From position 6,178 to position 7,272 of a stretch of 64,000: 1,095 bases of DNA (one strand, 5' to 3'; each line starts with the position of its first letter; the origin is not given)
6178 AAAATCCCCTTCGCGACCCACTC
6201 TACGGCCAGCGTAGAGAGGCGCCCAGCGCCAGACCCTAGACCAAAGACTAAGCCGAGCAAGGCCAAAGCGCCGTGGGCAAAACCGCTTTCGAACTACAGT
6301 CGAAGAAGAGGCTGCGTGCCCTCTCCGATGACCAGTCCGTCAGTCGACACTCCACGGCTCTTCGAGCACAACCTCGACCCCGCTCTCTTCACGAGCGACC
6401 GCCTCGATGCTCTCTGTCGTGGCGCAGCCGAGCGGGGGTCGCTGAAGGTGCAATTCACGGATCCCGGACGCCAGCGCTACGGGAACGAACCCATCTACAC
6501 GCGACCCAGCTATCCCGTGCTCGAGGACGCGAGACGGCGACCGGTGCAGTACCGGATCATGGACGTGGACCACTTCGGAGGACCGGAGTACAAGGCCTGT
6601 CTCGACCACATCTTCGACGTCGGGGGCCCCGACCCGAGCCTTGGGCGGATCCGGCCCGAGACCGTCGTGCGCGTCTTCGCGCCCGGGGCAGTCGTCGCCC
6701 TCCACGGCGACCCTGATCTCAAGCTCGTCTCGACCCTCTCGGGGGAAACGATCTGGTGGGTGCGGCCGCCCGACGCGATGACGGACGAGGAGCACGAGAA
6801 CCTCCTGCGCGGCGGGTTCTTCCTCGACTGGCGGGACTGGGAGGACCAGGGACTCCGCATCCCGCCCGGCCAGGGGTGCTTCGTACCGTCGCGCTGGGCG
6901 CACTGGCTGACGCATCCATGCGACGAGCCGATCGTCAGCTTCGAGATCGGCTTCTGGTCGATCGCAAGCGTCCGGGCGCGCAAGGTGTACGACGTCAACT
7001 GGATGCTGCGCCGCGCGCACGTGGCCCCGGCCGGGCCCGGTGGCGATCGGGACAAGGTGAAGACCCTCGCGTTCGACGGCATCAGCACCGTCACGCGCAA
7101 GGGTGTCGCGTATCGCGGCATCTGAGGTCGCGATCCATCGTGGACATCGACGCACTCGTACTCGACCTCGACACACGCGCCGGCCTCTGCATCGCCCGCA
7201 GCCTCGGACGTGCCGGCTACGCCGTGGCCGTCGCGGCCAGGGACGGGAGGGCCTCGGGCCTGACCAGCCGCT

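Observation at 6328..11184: Two JmjC-like cupin paralogs flank an ATP-grasp ligase, next to a FemAB/CelD-like GNAT and a NodB deacetylase inside the polysaccharide locus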

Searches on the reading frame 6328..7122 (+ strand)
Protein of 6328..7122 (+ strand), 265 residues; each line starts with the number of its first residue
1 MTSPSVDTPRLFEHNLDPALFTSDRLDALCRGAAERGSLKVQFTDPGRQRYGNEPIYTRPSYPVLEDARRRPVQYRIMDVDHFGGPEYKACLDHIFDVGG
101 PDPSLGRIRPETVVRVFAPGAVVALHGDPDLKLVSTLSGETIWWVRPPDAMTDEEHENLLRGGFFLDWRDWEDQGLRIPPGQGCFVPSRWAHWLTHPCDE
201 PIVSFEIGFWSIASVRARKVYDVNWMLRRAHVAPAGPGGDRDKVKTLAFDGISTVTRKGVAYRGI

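Call 8: search_protein_families(library=pfam, max_evalue=1, proteins=[window:6328-7122:+])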
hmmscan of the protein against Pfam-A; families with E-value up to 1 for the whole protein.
window:6328-7122:+ (265 aa): 0 families

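Call 9: search_protein_families(library=ncbifam, max_evalue=0.1, proteins=[window:6328-7122:+])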
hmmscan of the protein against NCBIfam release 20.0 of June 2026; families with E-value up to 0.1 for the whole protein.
window:6328-7122:+ (265 aa): 0 families

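Call 10: find_homologous_proteins(query=window:6328-7122:+)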
Query window:6328-7122:+ (265 aa): 137 proteins with E <= 0.001 among 1537 candidates; the best 120 are listed.
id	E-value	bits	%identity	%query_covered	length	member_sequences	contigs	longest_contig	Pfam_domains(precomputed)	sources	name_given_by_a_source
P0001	1.4e-171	587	92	100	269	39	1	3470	-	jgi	jgi:hypothetical protein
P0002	1.2e-167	574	90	100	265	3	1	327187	-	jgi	jgi:hypothetical protein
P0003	3.1e-148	511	80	100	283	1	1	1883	-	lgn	-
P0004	1.0e-142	493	76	100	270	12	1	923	-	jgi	jgi:hypothetical protein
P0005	5.5e-142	490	77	98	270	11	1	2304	-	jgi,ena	-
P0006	4.8e-141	487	76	100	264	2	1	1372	-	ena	-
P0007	5.0e-141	487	75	100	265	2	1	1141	-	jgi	jgi:hypothetical protein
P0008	4.2e-139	481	74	100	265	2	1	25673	-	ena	-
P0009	9.0e-139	480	76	100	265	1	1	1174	-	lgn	-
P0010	2.1e-137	475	75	98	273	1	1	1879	-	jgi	jgi:hypothetical protein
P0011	1.2e-136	473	73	100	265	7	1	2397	-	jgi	jgi:hypothetical protein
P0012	1.9e-136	472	75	100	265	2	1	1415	-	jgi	jgi:hypothetical protein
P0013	5.0e-136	471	75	98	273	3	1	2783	-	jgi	jgi:hypothetical protein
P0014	5.3e-136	471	74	100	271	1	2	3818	-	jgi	jgi:hypothetical protein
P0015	7.4e-136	470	71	100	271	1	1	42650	-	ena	-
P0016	1.3e-135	469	76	99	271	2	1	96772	-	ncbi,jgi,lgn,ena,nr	ncbi:MAG TPA: hypothetical protein VFA82_07405 [Gaiellaceae bacterium]|nr:hypothetical protein [Gaie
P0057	1.1e-104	368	62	98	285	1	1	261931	-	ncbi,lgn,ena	-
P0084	1.1e-93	332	55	97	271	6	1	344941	-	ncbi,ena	-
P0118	5.2e-82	293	52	100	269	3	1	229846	-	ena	-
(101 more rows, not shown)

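Call 14: search_solved_structures(query=A1, max_evalue=10, show_alignments=3)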
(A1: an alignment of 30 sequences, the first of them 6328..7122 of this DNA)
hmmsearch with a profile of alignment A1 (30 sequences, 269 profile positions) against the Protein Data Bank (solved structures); distinct sequences matched with E-value up to 10: 13.
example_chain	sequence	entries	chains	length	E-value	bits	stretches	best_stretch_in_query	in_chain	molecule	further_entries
4lul_A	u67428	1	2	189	0.063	15.8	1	165-207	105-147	Glucose-6-phosphate isomerase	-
4qwn_A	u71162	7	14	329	0.065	15.7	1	143-205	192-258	Lysine-specific demethylase 2A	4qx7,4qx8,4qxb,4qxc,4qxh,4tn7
7uva_A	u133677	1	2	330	0.066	15.7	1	143-205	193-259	Lysine-specific demethylase 2A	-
9phv_A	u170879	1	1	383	0.076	15.5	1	143-205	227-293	Lysine-specific demethylase 2A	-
4luk_A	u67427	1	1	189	0.077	15.5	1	165-207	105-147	Glucose-6-phosphate isomerase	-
2yu1_A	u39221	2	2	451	0.11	15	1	143-205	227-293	JmjC domain-containing histone demethylation protein 1A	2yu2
7uv9_K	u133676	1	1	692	0.14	14.7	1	143-205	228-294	Lysine-specific demethylase 2A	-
2gc0_A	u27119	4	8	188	0.16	14.5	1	165-207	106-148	Glucose-6-phosphate isomerase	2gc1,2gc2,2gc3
1qxj_A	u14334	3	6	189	0.16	14.5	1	165-207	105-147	Glucose-6-phosphate isomerase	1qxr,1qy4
1x7n_A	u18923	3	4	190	0.16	14.5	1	165-207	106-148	Glucose-6-phosphate isomerase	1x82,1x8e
4lum_A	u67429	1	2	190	0.2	14.1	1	165-207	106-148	Glucose-6-phosphate isomerase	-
1j3p_A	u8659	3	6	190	0.25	13.8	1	165-207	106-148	Phosphoglucose Isomerase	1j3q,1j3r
4lta_A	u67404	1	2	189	0.31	13.5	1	165-207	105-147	Glucose-6-phosphate isomerase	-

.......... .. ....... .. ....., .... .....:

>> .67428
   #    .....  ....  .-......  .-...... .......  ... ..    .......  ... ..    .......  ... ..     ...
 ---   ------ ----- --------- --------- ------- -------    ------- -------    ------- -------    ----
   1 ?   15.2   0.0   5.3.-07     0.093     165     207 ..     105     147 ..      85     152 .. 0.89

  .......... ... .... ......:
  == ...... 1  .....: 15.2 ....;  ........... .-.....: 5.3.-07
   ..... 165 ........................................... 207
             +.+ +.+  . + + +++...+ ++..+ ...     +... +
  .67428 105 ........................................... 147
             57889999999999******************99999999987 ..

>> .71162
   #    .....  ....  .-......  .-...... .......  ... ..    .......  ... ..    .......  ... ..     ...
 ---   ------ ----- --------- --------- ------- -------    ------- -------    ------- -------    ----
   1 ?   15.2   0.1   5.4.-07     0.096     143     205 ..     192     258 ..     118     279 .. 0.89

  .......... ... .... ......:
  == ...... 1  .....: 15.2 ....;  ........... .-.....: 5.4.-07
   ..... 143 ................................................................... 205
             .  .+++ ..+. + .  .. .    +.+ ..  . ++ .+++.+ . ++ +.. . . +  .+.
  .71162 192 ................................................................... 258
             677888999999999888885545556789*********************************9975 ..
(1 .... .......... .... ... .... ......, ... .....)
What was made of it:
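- There are weak profile matches to cupin-type phosphoglucose isomerase (E about 0.06; call 14).
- Tried and rejected: A PDB search with the family profile gave only E about 0.06 to KDM2A and cupin-type PGI (call 14).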

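Call 15: find_encoding_contigs(protein=P0016, flank=10000, max_places=2)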
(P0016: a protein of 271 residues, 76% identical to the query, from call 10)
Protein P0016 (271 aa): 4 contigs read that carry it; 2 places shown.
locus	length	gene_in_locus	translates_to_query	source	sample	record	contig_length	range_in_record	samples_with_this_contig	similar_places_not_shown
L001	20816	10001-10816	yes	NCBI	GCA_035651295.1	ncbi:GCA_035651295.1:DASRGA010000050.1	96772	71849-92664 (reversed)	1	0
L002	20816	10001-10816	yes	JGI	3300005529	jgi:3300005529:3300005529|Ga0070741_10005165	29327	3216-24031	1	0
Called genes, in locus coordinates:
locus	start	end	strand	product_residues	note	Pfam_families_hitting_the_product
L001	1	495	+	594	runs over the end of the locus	PF04932:Wzy_C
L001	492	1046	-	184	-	PF13399:LytR_C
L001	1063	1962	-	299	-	PF01073:3Beta_HSD, PF01370:Epimerase, PF02719:Polysacc_synt_2, PF04321:RmlD_sub_bind, PF13460:NAD_binding_10 (weak), PF16363:GDP_Man_Dehyd, PF07993:NAD_binding_4 (weak)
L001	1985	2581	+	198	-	PF02223:Thymidylate_kin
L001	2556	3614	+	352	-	PF13177:DNA_pol3_delta2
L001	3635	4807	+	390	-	PF00070:Pyr_redox (faint), PF01266:DAO (faint), PF01494:FAD_binding_3 (faint), PF07992:Pyr_redox_2, PF13454:NAD_binding_9 (weak), PF13738:Pyr_redox_3, PF13434:Lys_Orn_oxgnase, PF07992:Pyr_redox_2 (weak), +1 more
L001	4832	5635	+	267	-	PF00551:Formyl_trans_N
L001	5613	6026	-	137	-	PF05899:Cupin_3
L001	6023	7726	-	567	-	PF02776:TPP_enzyme_N, PF00205:TPP_enzyme_M, PF02775:TPP_enzyme_C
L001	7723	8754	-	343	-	PF13480:Acetyltransf_6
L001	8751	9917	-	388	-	-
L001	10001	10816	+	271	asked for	-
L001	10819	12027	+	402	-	PF02786:CPSase_L_D2 (faint), PF15632:ATPgrasp_Ter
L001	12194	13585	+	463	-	PF02397:Bac_transf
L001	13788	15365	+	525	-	PF10609:ParA (faint), PF13614:AAA_31 (faint)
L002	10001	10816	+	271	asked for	-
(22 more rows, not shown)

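Call 16: find_encoding_contigs(protein=P0084, flank=10000, max_places=2)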
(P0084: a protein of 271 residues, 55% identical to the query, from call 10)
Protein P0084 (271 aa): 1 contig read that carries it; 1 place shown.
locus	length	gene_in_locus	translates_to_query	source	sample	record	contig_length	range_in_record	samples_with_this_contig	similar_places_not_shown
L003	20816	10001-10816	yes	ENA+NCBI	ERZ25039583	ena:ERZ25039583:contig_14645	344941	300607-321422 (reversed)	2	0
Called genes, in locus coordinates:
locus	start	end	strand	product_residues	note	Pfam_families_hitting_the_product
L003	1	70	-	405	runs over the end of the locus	-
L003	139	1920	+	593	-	PF00496:SBP_bac_5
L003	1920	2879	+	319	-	PF00528:BPD_transp_1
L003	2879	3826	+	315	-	PF12911:OppC_N (weak), PF00528:BPD_transp_1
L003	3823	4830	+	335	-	PF00005:ABC_tran, PF08352:oligo_HPY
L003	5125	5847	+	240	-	PF00005:ABC_tran, PF08352:oligo_HPY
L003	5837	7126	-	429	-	-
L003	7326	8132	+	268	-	PF02633:Creatininase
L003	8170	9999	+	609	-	PF04932:Wzy_C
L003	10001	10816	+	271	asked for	-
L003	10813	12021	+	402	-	PF15632:ATPgrasp_Ter, PF02786:CPSase_L_D2 (weak)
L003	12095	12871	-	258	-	-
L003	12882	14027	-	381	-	PF13480:Acetyltransf_6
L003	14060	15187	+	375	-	PF13439:Glyco_transf_4, PF13579:Glyco_trans_4_4, PF00534:Glycos_transf_1, PF13692:Glyco_trans_1_4, PF13524:Glyco_trans_1_2 (weak)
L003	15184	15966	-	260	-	PF07992:Pyr_redox_2 (faint)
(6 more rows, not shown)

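Call 17: predict_structure(alignment_id=A1)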
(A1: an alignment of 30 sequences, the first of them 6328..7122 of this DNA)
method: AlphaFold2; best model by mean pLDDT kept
length: 265 residues; sequences in the alignment: 30
mean_pLDDT: 95.1   pTM: 0.91
mean pLDDT of the five models: 95.1, 94.9, 94.3, 92.6, 91.7
residues with pLDDT >= 90: 244; 70-90: 18; 50-70: 3; < 50: 0
segments of 3 or more residues with pLDDT < 50: none
pLDDT, mean of each block of 10 residues (from residue 1): 80 98 98 98 94 91 98 98 97 97 93 98 96 98 97 94 93 97 97 97 98 96 95 92 96 91 89
secondary structure, 60 per line:
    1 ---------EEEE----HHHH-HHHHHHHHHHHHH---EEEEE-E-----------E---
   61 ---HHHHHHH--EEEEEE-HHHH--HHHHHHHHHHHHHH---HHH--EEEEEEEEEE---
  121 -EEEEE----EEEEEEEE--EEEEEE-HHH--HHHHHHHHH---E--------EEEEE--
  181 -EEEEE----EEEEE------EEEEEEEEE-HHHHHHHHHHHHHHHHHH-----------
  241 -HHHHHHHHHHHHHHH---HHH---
elements in order: E10-13 H18-21 H23-35 E39-43 H64-70 E73-78 H80-83 H86-99 E108-117 E122-126 E131-138 E141-146 H153-161 E174-178 E182-186 E191-195 E202-210 H212-229 H242-256
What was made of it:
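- On JmjC / Cupin_8 Fe(II)/2OG oxygenases: AlphaFold model pLDDT 95.1, pTM 0.91 (call 17).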

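Call 19: find_encoding_contigs(protein=P0057, flank=10000, max_places=1)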
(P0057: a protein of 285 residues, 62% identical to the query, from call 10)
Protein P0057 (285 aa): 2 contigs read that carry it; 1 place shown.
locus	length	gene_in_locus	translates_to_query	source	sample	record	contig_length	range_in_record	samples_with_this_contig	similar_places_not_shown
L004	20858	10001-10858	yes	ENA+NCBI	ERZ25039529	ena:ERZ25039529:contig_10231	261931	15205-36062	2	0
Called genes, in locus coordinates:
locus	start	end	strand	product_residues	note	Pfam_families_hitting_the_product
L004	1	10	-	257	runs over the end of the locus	PF19567:CpsB_CapC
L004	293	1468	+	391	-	-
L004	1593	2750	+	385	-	PF13439:Glyco_transf_4, PF13477:Glyco_trans_4_2 (weak), PF13579:Glyco_trans_4_4, PF20706:GT4-conflict, PF00534:Glycos_transf_1, PF13692:Glyco_trans_1_4, PF13524:Glyco_trans_1_2 (weak)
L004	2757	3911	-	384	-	PF13480:Acetyltransf_6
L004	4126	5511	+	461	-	PF04932:Wzy_C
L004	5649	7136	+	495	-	PF13440:Polysacc_synt_3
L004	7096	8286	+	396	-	PF01522:Polysacc_deac_1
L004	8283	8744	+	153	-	PF05899:Cupin_3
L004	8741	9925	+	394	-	PF13480:Acetyltransf_6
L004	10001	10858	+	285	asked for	-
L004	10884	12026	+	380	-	PF02222:ATP-grasp (weak), PF02786:CPSase_L_D2 (weak), PF15632:ATPgrasp_Ter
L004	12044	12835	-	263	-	-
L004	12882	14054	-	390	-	PF00070:Pyr_redox (faint), PF01266:DAO (faint), PF03486:HI0933_like (faint), PF07992:Pyr_redox_2, PF13241:NAD_binding_7 (faint), PF13454:NAD_binding_9, PF13738:Pyr_redox_3, PF13434:Lys_Orn_oxgnase (weak)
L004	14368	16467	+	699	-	PF01522:Polysacc_deac_1, PF13439:Glyco_transf_4, PF13579:Glyco_trans_4_4 (weak), PF00534:Glycos_transf_1, PF13692:Glyco_trans_1_4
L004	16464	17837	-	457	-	PF13522:GATase_6, PF13537:GATase_7, PF00156:Pribosyltran (weak)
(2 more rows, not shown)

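Call 20: find_encoding_contigs(protein=P0118, flank=10000, max_places=1)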
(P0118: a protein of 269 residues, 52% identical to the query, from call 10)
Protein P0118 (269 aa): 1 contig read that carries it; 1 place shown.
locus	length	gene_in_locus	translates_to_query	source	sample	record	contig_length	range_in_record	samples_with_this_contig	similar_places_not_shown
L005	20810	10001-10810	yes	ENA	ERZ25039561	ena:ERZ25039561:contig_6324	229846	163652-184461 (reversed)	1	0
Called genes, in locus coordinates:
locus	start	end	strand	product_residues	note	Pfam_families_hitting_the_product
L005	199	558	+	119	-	-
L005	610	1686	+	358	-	-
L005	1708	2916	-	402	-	PF00070:Pyr_redox (faint), PF07992:Pyr_redox_2, PF13454:NAD_binding_9, PF13434:Lys_Orn_oxgnase (weak), PF13738:Pyr_redox_3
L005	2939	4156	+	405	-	PF13549:ATP-grasp_5 (weak), PF02786:CPSase_L_D2 (faint), PF15632:ATPgrasp_Ter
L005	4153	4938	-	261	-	-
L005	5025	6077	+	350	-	PF13480:Acetyltransf_6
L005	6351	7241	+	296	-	-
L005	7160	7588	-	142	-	PF00534:Glycos_transf_1, PF13692:Glyco_trans_1_4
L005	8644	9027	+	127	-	-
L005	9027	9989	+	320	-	-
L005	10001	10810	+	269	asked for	-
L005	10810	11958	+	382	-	PF02350:Epimerase_2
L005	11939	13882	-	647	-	PF22842:Pel9A-like_beta_helix, PF05048:NosD (faint), PF00041:fn3 (weak)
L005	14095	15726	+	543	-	PF02706:Wzz (weak), PF01656:CbiA (weak), PF09140:MipZ, PF10609:ParA (weak), PF13614:AAA_31 (weak)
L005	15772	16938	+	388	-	PF13480:Acetyltransf_6, PF02388:FemAB (weak)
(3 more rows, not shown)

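Call 21: fold_search(model_id=the predicted structure, library=pdb)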
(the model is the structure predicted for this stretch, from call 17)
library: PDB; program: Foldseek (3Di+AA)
matches with E <= 10: 1959; with E <= 0.001: 1085
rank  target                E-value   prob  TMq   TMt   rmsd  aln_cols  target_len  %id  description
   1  1vrb_A                7.7e-11  1.00  0.44  0.39  11.4       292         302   11  Crystal structure of Putative asparaginyl hydroxylase (2636534) from Bacillus subtilis at 2.60 A resolution (released 2005-03-15)
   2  1vrb_B                1.6e-10  1.00  0.49  0.42  11.2       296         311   11  Crystal structure of Putative asparaginyl hydroxylase (2636534) from Bacillus subtilis at 2.60 A resolution (released 2005-03-15)
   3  4e4h_C                2.4e-10  1.00  0.53  0.33  11.4       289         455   14  Crystal structure of Histone Demethylase NO66 (released 2013-01-30)
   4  1vrb_D                3.2e-10  1.00  0.51  0.44  10.5       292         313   12  Crystal structure of Putative asparaginyl hydroxylase (2636534) from Bacillus subtilis at 2.60 A resolution (released 2005-03-15)
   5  1vrb_C                3.4e-10  1.00  0.48  0.44  11.1       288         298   12  Crystal structure of Putative asparaginyl hydroxylase (2636534) from Bacillus subtilis at 2.60 A resolution (released 2005-03-15)
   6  4cug_B                4.6e-10  1.00  0.51  0.37  11.3       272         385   18  Rhodothermus marinus YCFD-like ribosomal protein L16 Arginyl hydroxylase in complex substrate fragment (released 2014-04-16)
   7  4cco_B                5.5e-10  1.00  0.56  0.34  11.0       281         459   15  60S ribosomal protein L8 histidine hydroxylase (NO66 S373C) in complex with Mn(II), N-oxalylglycine (NOG) and 60S ribo (released 2014-05-14)
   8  4e4h_B                5.5e-10  1.00  0.54  0.33  10.9       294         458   14  Crystal structure of Histone Demethylase NO66 (released 2013-01-30)
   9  7zcc_B                5.5e-10  1.00  0.50  0.42  10.9       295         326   11  yxBC from Bacillus subtilis in complex with Mn and N-oxalylglycine (NOG) (released 2023-04-05)
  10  7zcc_A                5.9e-10  1.00  0.50  0.42  10.8       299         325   11  yxBC from Bacillus subtilis in complex with Mn and N-oxalylglycine (NOG) (released 2023-04-05)
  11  4ccn_A                6.2e-10  1.00  0.54  0.33  11.1       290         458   14  60S ribosomal protein L8 histidine hydroxylase (NO66 L299C/C300S) in complex with Mn(II), N-oxalylglycine (NOG) and 60 (released 2014-05-14)
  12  4cck_A                6.2e-10  1.00  0.53  0.33  11.3       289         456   14  60S ribosomal protein L8 histidine hydroxylase (NO66) in complex with Mn(II) and N-oxalylglycine (NOG) (released 2014-05-14)
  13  4cck_C                7.0e-10  1.00  0.53  0.33  11.5       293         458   14  60S ribosomal protein L8 histidine hydroxylase (NO66) in complex with Mn(II) and N-oxalylglycine (NOG) (released 2014-05-14)
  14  7zcc_C                8.4e-10  1.00  0.51  0.43  10.8       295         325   12  yxBC from Bacillus subtilis in complex with Mn and N-oxalylglycine (NOG) (released 2023-04-05)
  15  4y33_A                8.9e-10  1.00  0.55  0.34  11.5       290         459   14  Crystal of NO66 in complex with Ni(II)and N-oxalylglycine (NOG) (released 2015-10-07)
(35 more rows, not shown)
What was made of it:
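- On JmjC / Cupin_8 Fe(II)/2OG oxygenases: The 50 best PDB matches are JmjC enzymes, E 8e-11 to 3e-8, probability 1.00, TM (query) 0.42-0.57 (call 21).
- Closest known: JmjC / Cupin_8 Fe. Same: Double-stranded beta-helix fold (Foldseek probability 1.00; call 21).
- The nearest solved structures of the cupins are all protein or tRNA hydroxylases (YxbC, NO66, YcfD, MINA53, FIH, JMJD5/6, TYW5; call 21). Every top structural match is a JmjC oxygenase, at probability 1.00 (call 21).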
